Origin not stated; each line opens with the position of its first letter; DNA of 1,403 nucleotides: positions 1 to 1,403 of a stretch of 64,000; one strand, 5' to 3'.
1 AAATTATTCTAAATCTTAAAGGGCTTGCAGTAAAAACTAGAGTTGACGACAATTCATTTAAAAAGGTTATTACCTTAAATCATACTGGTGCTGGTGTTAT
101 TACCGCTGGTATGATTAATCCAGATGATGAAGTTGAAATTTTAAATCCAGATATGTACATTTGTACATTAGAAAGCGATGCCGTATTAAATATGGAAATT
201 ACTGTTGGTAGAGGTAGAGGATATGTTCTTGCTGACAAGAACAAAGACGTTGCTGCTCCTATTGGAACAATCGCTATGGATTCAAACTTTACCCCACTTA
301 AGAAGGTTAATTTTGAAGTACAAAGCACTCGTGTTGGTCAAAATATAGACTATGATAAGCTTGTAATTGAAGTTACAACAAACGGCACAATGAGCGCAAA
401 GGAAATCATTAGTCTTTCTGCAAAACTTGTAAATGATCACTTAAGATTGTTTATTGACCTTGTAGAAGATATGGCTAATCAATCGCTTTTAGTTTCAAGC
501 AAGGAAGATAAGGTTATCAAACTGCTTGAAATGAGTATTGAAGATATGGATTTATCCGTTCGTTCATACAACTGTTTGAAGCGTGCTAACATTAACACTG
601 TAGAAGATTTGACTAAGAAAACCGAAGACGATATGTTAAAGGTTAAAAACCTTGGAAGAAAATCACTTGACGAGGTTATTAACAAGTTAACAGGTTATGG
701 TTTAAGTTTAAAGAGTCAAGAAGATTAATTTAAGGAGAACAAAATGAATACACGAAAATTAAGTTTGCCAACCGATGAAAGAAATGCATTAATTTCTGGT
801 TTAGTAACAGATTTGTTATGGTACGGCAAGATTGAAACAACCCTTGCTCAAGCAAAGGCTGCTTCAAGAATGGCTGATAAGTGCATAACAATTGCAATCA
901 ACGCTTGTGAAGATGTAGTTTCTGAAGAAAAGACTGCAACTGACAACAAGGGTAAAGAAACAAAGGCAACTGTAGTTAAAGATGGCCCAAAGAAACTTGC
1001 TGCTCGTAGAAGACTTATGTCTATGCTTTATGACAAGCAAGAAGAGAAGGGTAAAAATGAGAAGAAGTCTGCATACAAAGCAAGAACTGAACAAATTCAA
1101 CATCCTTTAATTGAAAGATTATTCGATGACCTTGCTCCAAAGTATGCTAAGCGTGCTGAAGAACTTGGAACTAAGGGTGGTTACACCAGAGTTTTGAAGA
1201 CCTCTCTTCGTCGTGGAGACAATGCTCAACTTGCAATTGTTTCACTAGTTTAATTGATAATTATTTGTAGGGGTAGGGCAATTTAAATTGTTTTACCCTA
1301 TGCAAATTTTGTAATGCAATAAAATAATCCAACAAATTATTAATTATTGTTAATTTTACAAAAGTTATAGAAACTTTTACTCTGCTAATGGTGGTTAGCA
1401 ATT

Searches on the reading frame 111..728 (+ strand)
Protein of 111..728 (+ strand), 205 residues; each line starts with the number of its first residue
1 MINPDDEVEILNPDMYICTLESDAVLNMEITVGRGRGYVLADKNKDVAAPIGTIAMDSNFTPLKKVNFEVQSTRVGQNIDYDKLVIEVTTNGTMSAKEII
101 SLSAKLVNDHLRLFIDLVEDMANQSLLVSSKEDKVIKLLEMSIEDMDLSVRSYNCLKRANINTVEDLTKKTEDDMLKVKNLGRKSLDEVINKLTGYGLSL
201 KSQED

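Call 73: search_protein_families(library=pfam, proteins=[window:111-728:+], max_evalue=0.001)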
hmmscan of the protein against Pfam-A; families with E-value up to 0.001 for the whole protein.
window:111-728:+ (205 aa): 3 families
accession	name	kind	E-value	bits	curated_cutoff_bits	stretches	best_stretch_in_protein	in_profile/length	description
PF03118.21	RNA_pol_A_CTD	-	1e-27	96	23.8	1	131-194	3-66/67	Bacterial RNA polymerase, alpha chain C terminal domain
PF01000.31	RNA_pol_A_bac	-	2.1e-15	57.4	33.9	1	2-61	61-119/119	RNA polymerase Rpb3/RpoA insert domain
PF01193.29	RNA_pol_L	-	4.2e-07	30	24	1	28-111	30-74/74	RNA polymerase Rpb3/Rpb11 dimerisation domain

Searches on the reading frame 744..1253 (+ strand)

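Call 73: search_protein_families(library=pfam, proteins=[window:744-1253:+], max_evalue=0.001)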
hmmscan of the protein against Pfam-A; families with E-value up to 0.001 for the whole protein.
window:744-1253:+ (169 aa): 1 family
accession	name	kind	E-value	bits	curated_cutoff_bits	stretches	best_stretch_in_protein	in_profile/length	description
PF01196.24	Ribosomal_L17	-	1.8e-20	74.1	27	1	17-169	2-97/97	Ribosomal protein L17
